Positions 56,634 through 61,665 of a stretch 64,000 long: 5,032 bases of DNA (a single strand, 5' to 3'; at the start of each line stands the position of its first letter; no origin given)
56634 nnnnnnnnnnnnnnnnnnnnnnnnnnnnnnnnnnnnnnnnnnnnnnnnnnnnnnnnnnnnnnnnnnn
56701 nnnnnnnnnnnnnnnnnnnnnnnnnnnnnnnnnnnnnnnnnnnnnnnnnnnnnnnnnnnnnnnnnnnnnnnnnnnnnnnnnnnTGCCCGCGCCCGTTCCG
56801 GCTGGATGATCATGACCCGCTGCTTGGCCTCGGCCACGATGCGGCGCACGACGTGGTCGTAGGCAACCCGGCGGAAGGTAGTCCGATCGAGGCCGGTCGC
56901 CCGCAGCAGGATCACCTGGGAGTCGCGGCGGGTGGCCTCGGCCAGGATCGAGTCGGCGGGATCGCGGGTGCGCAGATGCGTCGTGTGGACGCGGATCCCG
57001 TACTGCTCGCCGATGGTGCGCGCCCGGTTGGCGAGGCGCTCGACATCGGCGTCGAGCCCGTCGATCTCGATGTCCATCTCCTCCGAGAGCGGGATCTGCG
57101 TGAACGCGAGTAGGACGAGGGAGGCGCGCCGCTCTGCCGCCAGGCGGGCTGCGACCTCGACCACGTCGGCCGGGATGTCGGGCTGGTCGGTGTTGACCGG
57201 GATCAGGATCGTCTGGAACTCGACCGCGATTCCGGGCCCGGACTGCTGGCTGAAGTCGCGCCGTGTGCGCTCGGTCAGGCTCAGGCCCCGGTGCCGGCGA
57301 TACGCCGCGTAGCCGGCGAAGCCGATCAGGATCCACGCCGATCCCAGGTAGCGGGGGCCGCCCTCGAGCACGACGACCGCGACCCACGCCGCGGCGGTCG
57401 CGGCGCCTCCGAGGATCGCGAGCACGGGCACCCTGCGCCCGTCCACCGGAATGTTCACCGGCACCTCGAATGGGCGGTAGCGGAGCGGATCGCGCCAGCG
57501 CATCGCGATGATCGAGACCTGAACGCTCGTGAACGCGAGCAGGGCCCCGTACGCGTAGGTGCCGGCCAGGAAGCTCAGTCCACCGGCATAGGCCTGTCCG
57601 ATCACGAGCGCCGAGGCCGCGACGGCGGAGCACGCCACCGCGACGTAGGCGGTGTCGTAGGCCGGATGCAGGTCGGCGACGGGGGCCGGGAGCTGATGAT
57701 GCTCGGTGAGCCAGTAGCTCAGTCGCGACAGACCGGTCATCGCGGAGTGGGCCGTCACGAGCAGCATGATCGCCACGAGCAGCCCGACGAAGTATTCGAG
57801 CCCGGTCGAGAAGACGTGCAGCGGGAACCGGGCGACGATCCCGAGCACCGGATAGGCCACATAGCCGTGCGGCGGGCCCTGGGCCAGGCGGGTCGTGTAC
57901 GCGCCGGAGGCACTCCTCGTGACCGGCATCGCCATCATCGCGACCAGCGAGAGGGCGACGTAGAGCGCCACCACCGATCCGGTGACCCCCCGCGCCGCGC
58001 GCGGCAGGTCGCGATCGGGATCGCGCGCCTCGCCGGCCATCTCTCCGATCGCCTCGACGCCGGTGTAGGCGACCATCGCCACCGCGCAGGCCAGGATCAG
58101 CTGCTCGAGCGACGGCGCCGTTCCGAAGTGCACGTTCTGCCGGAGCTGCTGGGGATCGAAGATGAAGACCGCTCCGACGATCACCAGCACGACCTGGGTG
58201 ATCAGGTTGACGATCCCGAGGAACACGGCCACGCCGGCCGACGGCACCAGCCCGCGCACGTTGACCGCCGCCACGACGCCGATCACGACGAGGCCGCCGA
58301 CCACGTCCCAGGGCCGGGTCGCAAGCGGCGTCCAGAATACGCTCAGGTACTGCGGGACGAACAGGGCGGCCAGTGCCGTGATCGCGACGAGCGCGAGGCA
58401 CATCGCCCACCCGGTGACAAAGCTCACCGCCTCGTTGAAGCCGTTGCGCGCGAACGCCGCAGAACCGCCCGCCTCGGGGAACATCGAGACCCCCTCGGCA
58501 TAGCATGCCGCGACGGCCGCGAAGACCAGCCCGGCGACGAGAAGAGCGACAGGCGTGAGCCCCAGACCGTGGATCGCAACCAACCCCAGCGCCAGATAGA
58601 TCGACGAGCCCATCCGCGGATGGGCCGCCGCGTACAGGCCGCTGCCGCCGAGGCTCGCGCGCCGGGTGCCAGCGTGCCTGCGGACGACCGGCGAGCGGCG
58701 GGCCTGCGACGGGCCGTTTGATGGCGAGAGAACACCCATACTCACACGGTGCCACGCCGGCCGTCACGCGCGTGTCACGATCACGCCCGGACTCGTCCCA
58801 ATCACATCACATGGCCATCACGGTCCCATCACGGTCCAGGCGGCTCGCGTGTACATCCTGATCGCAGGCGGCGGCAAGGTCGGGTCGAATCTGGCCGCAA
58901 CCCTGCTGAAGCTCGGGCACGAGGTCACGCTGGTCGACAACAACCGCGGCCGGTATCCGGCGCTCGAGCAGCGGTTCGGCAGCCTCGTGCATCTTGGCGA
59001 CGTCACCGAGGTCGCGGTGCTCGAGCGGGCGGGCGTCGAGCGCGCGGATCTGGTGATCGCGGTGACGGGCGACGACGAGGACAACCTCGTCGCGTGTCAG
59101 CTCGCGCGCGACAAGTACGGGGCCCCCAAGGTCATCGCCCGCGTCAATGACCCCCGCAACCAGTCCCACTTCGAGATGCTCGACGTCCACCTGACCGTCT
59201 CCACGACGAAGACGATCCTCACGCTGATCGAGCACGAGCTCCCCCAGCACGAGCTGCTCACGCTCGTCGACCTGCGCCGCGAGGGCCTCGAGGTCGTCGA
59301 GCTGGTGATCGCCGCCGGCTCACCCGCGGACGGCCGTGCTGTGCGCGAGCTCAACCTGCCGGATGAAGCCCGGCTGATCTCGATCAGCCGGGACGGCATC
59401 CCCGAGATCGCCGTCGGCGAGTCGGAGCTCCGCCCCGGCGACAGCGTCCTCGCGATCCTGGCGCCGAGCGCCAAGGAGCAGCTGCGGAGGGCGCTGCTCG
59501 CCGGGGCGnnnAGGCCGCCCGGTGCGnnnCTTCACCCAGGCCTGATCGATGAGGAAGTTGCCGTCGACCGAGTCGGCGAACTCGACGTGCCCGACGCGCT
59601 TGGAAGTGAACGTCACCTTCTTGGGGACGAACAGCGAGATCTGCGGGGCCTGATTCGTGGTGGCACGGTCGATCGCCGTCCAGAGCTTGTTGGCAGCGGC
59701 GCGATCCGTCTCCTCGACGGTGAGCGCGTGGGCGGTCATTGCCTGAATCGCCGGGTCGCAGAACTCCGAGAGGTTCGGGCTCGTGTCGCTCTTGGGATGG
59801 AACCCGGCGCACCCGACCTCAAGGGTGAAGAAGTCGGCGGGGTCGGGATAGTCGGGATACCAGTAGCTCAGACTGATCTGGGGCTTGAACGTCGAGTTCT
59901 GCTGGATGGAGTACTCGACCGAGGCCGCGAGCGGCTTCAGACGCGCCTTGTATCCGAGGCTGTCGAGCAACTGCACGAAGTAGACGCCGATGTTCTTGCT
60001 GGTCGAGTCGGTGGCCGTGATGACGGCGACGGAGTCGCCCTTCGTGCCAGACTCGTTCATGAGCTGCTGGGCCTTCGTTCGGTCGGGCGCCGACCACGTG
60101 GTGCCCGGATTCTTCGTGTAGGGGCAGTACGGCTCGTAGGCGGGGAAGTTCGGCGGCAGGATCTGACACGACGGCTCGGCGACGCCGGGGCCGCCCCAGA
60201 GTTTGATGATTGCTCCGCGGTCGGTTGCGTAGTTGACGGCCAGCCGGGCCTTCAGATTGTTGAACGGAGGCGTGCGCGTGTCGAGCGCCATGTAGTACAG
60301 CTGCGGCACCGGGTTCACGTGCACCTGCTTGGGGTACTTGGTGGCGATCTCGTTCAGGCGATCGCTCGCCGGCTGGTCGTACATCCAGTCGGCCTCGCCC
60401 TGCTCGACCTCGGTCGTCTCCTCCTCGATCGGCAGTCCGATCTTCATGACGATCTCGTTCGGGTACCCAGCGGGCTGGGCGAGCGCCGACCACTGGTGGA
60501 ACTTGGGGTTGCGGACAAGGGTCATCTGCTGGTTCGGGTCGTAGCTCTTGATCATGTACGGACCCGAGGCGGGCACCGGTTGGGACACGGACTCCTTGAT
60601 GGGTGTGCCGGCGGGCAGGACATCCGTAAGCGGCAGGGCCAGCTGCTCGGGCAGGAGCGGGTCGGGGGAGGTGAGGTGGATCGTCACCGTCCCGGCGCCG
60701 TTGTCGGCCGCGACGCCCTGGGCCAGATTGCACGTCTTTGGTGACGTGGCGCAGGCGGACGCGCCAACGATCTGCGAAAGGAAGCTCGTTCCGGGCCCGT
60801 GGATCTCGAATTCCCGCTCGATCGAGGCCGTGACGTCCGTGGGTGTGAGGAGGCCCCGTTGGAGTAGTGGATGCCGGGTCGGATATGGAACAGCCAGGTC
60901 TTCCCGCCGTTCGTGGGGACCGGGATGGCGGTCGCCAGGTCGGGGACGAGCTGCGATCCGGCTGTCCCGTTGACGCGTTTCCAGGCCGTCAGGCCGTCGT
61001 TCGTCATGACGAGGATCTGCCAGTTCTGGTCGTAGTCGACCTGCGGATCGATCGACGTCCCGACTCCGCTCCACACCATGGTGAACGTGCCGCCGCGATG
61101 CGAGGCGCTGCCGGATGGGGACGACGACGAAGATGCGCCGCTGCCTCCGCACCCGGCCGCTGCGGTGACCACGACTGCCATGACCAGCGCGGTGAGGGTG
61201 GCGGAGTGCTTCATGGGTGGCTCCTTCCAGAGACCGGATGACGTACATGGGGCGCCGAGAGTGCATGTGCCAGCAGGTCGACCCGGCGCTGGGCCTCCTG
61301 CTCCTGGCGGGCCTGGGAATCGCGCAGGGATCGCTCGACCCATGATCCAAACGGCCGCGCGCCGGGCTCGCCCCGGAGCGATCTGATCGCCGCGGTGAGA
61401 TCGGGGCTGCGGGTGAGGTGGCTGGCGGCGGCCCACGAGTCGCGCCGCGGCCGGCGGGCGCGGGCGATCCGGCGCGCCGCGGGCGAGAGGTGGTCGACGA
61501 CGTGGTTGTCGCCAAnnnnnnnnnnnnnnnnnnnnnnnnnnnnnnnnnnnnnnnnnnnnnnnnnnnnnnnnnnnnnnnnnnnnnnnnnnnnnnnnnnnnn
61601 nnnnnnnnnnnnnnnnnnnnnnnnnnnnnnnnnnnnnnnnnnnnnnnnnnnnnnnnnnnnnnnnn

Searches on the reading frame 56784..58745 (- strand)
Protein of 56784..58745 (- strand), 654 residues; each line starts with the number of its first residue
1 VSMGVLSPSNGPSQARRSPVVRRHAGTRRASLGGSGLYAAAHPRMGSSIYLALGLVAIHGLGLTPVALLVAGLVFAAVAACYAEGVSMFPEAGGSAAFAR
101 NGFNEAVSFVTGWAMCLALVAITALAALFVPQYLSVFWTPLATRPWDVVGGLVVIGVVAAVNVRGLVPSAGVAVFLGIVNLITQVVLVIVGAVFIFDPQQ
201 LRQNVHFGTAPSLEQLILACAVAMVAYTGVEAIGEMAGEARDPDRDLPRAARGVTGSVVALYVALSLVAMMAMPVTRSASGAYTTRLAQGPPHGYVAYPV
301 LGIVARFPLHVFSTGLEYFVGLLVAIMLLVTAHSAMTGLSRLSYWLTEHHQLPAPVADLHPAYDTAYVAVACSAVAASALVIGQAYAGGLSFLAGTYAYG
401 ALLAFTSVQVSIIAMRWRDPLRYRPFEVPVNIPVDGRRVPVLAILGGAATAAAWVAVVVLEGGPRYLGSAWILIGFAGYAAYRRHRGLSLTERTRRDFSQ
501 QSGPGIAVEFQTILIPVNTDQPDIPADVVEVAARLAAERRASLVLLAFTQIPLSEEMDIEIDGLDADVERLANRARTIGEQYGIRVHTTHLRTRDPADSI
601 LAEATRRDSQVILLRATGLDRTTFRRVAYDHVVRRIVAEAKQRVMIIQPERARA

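Call 25: search_protein_families(library=pfam, proteins=[window:56784-58745:-], max_evalue=0.001)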
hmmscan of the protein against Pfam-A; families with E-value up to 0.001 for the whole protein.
window:56784-58745:- (654 aa): 3 families
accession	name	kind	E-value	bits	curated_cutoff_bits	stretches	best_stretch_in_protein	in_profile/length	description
PF00324.27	AA_permease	-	3.2e-32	112.3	24.6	1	48-453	14-416/470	Amino acid permease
PF13520.12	AA_permease_2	-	3.3e-32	112.4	27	1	46-432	16-391/427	Amino acid permease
PF00582.32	Usp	-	2.5e-09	38.2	24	1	510-647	2-140/141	Universal stress protein family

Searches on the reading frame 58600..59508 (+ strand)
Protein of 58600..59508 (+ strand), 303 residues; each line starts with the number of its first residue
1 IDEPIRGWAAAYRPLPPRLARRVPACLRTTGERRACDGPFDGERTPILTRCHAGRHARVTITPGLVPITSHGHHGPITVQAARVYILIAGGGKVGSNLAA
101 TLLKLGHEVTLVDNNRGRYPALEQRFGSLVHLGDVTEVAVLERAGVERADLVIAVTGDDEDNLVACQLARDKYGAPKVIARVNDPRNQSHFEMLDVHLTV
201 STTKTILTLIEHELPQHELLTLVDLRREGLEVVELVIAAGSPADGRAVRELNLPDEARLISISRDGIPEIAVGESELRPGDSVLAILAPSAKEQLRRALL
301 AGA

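Call 25: search_protein_families(library=pfam, proteins=[window:58600-59508:+], max_evalue=0.001)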
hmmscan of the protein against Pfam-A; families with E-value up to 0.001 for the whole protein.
window:58600-59508:+ (303 aa): 10 families
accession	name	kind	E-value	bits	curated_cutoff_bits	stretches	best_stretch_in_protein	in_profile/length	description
PF02254.24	TrkA_N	-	2.9e-29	102.2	23.8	1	86-201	1-115/116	TrkA-N domain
PF02080.26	TrkA_C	-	1.5e-11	44.5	27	1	232-298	1-69/71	TrkA-C domain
PF13241.12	NAD_binding_7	-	1.4e-07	32.5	22.1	1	79-172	3-85/104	Putative NAD(P)-binding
PF01262.27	AlaDh_PNT_C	-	2e-06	27.8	23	1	77-154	23-98/214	Alanine dehydrogenase/PNT, C-terminal domain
PF02558.23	ApbA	-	3.1e-06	27.3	22.2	1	86-153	1-71/150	Ketopantoate reductase PanE/ApbA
PF07992.20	Pyr_redox_2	-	6.2e-05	23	26.1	1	82-129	141-188/291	Pyridine nucleotide-disulphide oxidoreductase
PF01370.27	Epimerase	-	8.8e-05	22.5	20.9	1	86-155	1-71/240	NAD dependent epimerase/dehydratase family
PF13460.12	NAD_binding_10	-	9.8e-05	22.7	27.2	1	91-168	3-74/184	NAD(P)H-binding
PF00070.33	Pyr_redox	-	0.00027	21.8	22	1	86-129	2-45/82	Pyridine nucleotide-disulphide oxidoreductase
PF03807.23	F420_oxidored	-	0.00069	20.6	21.6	0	88-138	4-56/94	NADP oxidoreductase coenzyme F420-dependent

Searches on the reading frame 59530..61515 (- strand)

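Call 25: search_protein_families(library=pfam, proteins=[window:59530-61515:-], max_evalue=0.001)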
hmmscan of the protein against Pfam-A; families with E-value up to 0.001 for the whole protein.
window:59530-61515:- (662 aa): 1 family
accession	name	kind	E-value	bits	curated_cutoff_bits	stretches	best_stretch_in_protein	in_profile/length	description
PF00496.27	SBP_bac_5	-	5.3e-43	148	32.4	1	224-569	36-363/368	Bacterial extracellular solute-binding proteins, family 5 Middle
